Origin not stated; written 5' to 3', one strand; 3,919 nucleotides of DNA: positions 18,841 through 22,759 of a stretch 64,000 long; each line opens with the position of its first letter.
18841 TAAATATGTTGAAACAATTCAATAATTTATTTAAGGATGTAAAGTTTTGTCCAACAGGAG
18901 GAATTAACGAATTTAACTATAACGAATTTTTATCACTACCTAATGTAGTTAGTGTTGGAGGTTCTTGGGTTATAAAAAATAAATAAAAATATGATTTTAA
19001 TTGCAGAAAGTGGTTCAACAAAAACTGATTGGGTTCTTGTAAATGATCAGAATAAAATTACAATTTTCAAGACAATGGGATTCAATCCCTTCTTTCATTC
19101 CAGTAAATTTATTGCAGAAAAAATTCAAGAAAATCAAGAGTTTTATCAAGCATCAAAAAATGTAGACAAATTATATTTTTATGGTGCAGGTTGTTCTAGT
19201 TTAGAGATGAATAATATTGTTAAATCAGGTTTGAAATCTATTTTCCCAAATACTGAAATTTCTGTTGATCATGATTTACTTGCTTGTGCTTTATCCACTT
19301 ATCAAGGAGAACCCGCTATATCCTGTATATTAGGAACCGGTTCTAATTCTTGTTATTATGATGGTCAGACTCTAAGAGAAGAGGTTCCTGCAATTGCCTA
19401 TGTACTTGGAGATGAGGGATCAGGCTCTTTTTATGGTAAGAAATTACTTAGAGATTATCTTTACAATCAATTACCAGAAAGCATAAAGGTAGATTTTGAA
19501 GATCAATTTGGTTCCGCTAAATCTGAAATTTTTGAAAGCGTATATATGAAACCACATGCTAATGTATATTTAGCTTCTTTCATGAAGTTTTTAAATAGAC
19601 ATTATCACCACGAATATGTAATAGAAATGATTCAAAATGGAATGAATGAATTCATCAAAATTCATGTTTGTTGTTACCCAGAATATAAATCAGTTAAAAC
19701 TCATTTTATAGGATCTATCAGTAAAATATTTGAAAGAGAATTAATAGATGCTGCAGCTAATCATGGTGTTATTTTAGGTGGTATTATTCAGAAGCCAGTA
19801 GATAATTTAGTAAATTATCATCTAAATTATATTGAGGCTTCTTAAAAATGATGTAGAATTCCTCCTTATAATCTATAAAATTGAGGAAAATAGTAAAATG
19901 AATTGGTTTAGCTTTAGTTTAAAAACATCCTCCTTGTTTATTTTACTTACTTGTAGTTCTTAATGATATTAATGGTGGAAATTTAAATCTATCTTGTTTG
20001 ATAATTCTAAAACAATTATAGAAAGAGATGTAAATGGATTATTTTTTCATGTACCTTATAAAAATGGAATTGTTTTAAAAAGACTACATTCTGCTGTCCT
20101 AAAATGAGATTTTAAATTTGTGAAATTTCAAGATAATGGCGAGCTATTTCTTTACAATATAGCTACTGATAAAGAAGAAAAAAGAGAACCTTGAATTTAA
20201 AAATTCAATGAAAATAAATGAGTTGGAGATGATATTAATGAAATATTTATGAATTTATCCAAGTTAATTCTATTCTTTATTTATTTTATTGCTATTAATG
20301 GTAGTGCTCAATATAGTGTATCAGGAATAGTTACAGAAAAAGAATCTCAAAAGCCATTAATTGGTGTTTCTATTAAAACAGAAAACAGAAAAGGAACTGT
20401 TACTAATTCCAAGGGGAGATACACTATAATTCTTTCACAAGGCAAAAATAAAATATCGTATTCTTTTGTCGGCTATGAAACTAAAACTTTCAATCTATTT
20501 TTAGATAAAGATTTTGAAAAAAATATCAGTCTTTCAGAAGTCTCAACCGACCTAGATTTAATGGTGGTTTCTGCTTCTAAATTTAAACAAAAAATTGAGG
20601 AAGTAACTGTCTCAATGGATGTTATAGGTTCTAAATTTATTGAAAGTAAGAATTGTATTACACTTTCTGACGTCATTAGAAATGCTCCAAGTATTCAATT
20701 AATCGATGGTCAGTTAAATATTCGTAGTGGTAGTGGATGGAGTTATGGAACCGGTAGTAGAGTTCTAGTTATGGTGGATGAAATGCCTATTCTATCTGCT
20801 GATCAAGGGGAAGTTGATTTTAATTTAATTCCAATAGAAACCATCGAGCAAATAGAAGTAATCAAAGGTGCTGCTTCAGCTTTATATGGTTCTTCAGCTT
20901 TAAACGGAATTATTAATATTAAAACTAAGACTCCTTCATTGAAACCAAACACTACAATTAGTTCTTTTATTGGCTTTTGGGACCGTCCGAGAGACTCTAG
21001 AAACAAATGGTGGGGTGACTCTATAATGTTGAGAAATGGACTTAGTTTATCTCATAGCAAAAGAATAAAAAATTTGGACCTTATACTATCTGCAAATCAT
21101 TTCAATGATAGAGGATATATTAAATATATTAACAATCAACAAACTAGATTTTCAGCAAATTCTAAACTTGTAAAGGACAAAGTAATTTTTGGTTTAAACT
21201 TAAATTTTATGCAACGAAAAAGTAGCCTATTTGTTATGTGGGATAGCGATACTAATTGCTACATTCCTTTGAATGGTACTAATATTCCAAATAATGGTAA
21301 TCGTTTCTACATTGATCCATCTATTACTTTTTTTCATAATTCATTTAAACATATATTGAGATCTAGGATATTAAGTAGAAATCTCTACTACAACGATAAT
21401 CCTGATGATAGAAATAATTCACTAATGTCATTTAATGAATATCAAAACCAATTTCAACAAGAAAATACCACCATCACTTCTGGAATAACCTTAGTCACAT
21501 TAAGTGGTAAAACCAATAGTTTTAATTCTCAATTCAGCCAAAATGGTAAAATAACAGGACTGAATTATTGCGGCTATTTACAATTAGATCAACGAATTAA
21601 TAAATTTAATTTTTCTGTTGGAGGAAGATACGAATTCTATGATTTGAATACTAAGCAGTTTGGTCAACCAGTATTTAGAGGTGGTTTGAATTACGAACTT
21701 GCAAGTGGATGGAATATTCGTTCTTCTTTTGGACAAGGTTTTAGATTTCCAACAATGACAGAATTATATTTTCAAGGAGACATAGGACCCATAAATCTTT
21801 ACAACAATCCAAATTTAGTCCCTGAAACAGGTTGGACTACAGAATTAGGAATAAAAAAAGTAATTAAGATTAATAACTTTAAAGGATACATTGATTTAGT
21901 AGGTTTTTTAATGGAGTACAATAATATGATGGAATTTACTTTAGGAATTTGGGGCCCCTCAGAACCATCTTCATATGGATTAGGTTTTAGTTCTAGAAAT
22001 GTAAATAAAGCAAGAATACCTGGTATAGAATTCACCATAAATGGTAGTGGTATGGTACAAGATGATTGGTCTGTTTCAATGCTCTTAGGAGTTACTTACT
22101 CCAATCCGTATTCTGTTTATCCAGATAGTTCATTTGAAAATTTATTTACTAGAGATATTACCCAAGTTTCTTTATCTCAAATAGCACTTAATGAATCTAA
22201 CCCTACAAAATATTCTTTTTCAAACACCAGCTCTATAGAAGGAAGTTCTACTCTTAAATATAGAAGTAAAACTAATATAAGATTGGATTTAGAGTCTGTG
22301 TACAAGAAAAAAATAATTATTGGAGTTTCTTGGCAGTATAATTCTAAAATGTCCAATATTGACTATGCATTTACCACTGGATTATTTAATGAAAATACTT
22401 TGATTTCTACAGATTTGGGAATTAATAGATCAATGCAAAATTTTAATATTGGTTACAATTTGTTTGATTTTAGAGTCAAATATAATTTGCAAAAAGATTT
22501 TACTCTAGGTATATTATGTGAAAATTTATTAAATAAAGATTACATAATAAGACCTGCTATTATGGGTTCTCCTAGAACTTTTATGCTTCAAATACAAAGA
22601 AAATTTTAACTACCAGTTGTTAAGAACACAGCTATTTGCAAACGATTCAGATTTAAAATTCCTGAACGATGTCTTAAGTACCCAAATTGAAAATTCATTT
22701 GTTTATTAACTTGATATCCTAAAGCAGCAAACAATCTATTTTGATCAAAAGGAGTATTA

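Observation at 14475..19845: Full Entner-Doudoroff operon appended to the starch PUL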

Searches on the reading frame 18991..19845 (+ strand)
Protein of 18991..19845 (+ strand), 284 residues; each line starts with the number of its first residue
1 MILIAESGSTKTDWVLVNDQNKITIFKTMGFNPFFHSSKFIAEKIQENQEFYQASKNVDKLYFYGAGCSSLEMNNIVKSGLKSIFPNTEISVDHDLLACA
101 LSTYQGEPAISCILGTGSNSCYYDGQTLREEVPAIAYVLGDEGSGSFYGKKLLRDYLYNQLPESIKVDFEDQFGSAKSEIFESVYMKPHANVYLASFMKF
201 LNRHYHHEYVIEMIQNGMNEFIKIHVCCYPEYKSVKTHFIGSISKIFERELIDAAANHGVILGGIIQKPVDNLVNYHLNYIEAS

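Call 3: search_protein_families(library=ncbifam, proteins=[window:18991-19845:+])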
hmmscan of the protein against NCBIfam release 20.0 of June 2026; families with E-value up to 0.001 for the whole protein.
window:18991-19845:+ (284 aa): 1 family
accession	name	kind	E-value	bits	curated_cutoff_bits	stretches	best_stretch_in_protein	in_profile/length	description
NF046058.1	NagK_SO3507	equivalog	2e-05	24.2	370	1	8-159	17-171/295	N-acetylglucosamine kinase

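Call 4: search_protein_families(library=pfam, proteins=[window:18991-19845:+])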
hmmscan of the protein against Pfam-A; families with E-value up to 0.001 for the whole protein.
window:18991-19845:+ (284 aa): 1 family
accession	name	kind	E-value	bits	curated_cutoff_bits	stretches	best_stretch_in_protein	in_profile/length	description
PF01869.26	BcrAD_BadFG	-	0.00015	21.9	31.5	1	7-153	5-152/271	BadF/BadG/BcrA/BcrD ATPase family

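Call 39: find_homologous_proteins(query=window:18991-19845:+)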
Query window:18991-19845:+ (284 aa): 7970 proteins with E <= 0.001 among 8000 candidates; the best 120 are listed.
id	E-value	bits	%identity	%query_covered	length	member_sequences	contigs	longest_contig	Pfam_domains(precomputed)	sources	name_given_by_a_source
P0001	3.4e-186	635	99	100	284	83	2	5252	-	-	-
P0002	3.3e-165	566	88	100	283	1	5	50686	PF01869.27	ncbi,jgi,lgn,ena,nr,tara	ncbi:MAG: hypothetical protein CL832_08210 [Crocinitomicaceae bacterium]|nr:hypothetical protein [Cr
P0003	6.8e-165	565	87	100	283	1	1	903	PF01869.27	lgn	-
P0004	4.0e-164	563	86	100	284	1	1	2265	PF01869.27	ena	-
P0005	6.9e-164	562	86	100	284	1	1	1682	PF01869.27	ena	-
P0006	1.0e-163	562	86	100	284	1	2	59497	PF01869.27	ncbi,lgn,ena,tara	tara:strand:- start:137 stop:991 length:855 start_codon:yes stop_codon:yes gene_type:complete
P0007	1.3e-163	561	86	100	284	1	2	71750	-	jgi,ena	-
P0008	1.3e-163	561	85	100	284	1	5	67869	-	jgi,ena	jgi:N-acetylglucosamine kinase-like BadF-type ATPase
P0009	1.4e-163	561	86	100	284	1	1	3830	PF01869.27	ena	-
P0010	1.6e-163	561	86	100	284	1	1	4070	PF01869.27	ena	-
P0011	1.8e-163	561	85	100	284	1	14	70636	-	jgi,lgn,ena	jgi:N-acetylglucosamine kinase-like BadF-type ATPase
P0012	2.0e-163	561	86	100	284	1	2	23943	-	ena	-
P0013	2.6e-163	560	86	100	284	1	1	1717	PF01869.27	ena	-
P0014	2.6e-163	560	85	99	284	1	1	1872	-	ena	-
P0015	2.7e-163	560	85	100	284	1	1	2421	-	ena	-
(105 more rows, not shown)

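Call 40: search_solved_structures(query=window:18991-19845:+, max_evalue=1, show_alignments=2)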
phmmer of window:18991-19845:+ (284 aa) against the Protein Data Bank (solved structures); distinct sequences matched with E-value up to 1: 19.
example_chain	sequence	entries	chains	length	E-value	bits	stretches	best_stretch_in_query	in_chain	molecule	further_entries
1zxo_A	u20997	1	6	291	1.2e-56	195.5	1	1-278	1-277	conserved hypothetical protein Q8A1P1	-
1zbs_A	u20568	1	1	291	2.4e-53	184.7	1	1-279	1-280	hypothetical protein PG1100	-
8oqw_A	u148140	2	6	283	1.4e-51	178.9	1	1-278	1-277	ATPase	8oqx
8ow9_B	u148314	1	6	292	4.3e-51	177.3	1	2-278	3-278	Putative novel MurNAc kinase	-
8oqk_A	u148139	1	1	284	7.1e-50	173.3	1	1-278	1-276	N-acetylglucosamine kinase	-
8ow7_A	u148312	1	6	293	1.3e-49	172.4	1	3-278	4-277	N-acetylglucosamine kinase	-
2e2n_A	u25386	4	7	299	0.0017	21.2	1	83-157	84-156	HEXOKINASE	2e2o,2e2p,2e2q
1zc6_A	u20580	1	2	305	0.096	15.5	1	90-152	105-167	probable N-acetylglucosamine kinase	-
8zo3_A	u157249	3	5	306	0.13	15.1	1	57-157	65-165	N-acetylmuramic acid/N-acetylglucosamine kinase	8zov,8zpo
7zzi_A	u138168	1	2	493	0.18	14.5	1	95-126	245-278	Phosphotransferase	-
5hg1_A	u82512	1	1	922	0.21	14.3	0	65-125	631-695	Hexokinase-2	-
5hex_A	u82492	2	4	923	0.21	14.3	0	65-125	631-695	Hexokinase-2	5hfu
2nzt_A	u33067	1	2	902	0.26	14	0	65-125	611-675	Hexokinase-2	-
9f3k_A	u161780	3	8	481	0.49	13.1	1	106-125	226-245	Glucokinase-1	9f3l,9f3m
6d9t_A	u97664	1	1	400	0.5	13.1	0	136-187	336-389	Glycosyl transferase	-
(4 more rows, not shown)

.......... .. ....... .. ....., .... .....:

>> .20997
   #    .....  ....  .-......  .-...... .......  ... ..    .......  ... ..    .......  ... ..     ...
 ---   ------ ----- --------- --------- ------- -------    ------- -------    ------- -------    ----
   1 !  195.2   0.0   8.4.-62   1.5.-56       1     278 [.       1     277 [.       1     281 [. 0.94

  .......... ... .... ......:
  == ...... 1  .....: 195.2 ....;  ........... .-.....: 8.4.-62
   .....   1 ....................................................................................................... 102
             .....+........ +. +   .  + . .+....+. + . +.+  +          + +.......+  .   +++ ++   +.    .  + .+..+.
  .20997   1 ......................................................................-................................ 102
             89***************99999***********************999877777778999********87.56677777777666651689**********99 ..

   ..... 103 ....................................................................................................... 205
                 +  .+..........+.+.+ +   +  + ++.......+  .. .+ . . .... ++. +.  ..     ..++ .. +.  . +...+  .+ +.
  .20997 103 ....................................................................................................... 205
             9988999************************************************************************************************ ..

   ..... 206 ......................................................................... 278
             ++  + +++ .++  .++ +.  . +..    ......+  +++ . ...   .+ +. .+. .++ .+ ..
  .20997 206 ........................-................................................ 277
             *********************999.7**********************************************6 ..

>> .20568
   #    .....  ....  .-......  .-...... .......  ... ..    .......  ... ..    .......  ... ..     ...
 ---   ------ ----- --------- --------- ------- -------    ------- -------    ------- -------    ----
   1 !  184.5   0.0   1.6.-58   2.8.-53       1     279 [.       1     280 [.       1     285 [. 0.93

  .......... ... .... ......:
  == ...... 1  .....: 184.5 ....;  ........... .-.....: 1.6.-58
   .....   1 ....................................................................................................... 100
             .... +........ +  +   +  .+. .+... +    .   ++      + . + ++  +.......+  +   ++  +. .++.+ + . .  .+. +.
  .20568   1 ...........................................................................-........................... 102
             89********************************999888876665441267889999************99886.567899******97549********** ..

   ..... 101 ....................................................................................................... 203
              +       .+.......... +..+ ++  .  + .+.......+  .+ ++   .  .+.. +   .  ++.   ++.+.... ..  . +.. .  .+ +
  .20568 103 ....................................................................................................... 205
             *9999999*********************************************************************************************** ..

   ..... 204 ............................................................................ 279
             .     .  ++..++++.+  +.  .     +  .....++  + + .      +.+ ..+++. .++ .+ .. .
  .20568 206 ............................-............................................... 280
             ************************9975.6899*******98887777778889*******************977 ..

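Call 61: search_solved_structures(query=window:18991-19845:+, max_evalue=0.01, show_alignments=5)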
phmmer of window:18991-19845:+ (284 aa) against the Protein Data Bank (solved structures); distinct sequences matched with E-value up to 0.01: 7.
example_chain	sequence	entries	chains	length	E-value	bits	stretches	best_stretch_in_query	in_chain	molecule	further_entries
1zxo_A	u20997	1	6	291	1.2e-56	195.5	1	1-278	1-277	conserved hypothetical protein Q8A1P1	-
1zbs_A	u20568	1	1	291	2.4e-53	184.7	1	1-279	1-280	hypothetical protein PG1100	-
8oqw_A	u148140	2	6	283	1.4e-51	178.9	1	1-278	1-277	ATPase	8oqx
8ow9_B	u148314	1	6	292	4.3e-51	177.3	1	2-278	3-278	Putative novel MurNAc kinase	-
8oqk_A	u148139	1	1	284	7.1e-50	173.3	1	1-278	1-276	N-acetylglucosamine kinase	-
8ow7_A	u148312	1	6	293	1.3e-49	172.4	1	3-278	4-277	N-acetylglucosamine kinase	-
2e2n_A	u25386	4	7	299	0.0017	21.2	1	83-157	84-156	HEXOKINASE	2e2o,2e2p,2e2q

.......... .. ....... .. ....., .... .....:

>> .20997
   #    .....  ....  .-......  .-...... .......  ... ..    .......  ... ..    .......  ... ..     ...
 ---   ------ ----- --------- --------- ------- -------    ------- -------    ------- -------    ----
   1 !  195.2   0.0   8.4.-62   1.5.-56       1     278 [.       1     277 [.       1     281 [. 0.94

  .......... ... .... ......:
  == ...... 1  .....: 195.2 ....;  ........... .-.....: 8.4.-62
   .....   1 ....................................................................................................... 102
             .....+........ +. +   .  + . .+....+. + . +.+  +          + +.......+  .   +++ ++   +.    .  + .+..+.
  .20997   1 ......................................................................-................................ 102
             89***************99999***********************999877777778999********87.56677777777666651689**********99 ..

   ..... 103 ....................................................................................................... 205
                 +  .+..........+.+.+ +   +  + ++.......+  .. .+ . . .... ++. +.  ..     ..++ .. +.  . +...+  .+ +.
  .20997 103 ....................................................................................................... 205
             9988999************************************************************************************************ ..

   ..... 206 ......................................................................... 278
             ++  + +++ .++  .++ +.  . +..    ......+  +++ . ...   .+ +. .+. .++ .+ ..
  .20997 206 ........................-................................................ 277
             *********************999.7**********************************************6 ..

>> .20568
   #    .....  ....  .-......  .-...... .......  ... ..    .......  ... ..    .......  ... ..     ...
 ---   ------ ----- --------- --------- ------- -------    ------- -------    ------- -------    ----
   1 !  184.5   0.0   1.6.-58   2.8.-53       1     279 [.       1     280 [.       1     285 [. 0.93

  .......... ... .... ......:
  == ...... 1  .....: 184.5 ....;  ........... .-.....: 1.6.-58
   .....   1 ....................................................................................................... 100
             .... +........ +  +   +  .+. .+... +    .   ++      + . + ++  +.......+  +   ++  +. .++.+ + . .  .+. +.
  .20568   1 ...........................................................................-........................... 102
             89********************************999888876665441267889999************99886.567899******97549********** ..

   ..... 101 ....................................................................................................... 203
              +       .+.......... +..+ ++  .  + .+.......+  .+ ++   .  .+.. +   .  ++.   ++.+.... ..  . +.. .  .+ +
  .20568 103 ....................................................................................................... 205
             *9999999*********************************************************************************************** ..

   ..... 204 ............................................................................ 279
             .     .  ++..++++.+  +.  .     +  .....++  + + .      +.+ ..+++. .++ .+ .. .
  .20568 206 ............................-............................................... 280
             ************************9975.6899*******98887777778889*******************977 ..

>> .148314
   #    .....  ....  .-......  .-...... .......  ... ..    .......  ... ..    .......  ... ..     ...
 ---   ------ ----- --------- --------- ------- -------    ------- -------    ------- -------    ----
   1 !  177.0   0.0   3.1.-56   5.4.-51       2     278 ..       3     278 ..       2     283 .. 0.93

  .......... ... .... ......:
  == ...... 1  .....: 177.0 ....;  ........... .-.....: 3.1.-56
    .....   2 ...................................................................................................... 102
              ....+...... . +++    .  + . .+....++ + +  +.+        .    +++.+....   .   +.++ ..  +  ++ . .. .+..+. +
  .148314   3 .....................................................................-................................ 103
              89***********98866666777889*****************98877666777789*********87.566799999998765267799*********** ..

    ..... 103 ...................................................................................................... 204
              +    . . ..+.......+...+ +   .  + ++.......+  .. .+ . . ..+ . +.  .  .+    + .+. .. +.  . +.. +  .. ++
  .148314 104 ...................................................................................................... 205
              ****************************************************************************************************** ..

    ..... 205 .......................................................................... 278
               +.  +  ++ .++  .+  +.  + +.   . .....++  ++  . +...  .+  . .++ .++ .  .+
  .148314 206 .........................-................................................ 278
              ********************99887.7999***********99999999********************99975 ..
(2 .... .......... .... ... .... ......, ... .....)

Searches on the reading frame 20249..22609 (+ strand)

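Call 3: search_protein_families(library=ncbifam, proteins=[window:20249-22609:+])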
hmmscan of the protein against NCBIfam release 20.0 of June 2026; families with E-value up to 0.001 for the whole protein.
window:20249-22609:+ (786 aa): 28 families (the best 25 are shown)
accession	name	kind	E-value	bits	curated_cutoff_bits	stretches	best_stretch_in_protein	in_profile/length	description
TIGR01779.1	TonB-B12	equivalog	1.3e-39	136.3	599.7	2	98-242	24-169/614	TonB-dependent vitamin B12 receptor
TIGR01786.1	TonB-hemlactrns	subfamily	6.2e-32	110.8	323.75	2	388-774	348-695/719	TonB-dependent hemoglobin/transferrin/lactoferrin family receptor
TIGR01785.1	TonB-hemin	subfamily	2.6e-30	105.5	316.85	2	102-230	1-132/677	TonB-dependent heme/hemoglobin receptor family protein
NF007926.1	PRK10641.1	equivalog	1.9e-27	96.1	836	2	99-242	24-167/617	TonB-dependent vitamin B12 receptor BtuB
TIGR01783.1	TonB-siderophor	subfamily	5.1e-23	81.6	223.5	2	119-240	2-121/649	TonB-dependent siderophore receptor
NF007478.2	PRK10064.1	equivalog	5.1e-20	71.3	745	1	99-239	27-170/663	catecholate siderophore receptor CirA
NF050067.1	TonBEntbctnRecCfrA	equivalog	1.7e-17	63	1200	1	86-322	10-249/698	TonB-dependent ferric enterobactin receptor CfrA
NF041535.1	TonB_rec_PqqU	equivalog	1.9e-17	62.8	1200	2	125-250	23-153/676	TonB-dependent receptor PqqU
NF010010.0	PRK13483.1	equivalog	7.4e-17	60.6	927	1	99-228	30-164/660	ligand-gated channel protein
NF010011.0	PRK13484.1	equivalog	9.9e-17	60.4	1197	1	101-230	29-162/682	IreA family TonB-dependent siderophore receptor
NF053590.1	TonB_dep_TOL0244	equivalog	1.8e-16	59.9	645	1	103-229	12-142/604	TOL_0244 family TonB-dependent receptor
NF010012.0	PRK13486.1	equivalog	4.3e-16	58.4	924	2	94-243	17-174/696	TonB-dependent receptor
NF010038.0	PRK13513.1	equivalog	6.6e-16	58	942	1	97-235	30-173/659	ligand-gated channel protein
NF010051.0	PRK13528.1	subfamily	1.3e-12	46.8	583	1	122-251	52-193/727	FepA family TonB-dependent siderophore receptor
TIGR01776.1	TonB-tbp-lbp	subfamily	3.6e-12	45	468.8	2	376-563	537-732/946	lactoferrin/transferrin family TonB-dependent receptor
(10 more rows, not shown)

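Call 4: search_protein_families(library=pfam, proteins=[window:20249-22609:+])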
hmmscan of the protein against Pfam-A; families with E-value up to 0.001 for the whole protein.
window:20249-22609:+ (786 aa): 4 families
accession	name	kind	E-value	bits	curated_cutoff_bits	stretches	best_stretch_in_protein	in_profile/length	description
PF00593.30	TonB_dep_Rec_b-barrel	-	4.6e-33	116.2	27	1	275-760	29-436/436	TonB dependent receptor-like, beta-barrel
PF07715.20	Plug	-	1.5e-20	74.1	23.9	1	116-221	2-107/107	TonB-dependent Receptor Plug Domain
PF13715.12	CarbopepD_reg_2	-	4.5e-15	55.9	32.2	1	24-107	1-88/88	CarboxypepD_reg-like domain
PF13620.12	CarboxypepD_reg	-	2.9e-08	34.4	32.3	1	23-88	1-72/82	Carboxypeptidase regulatory-like domain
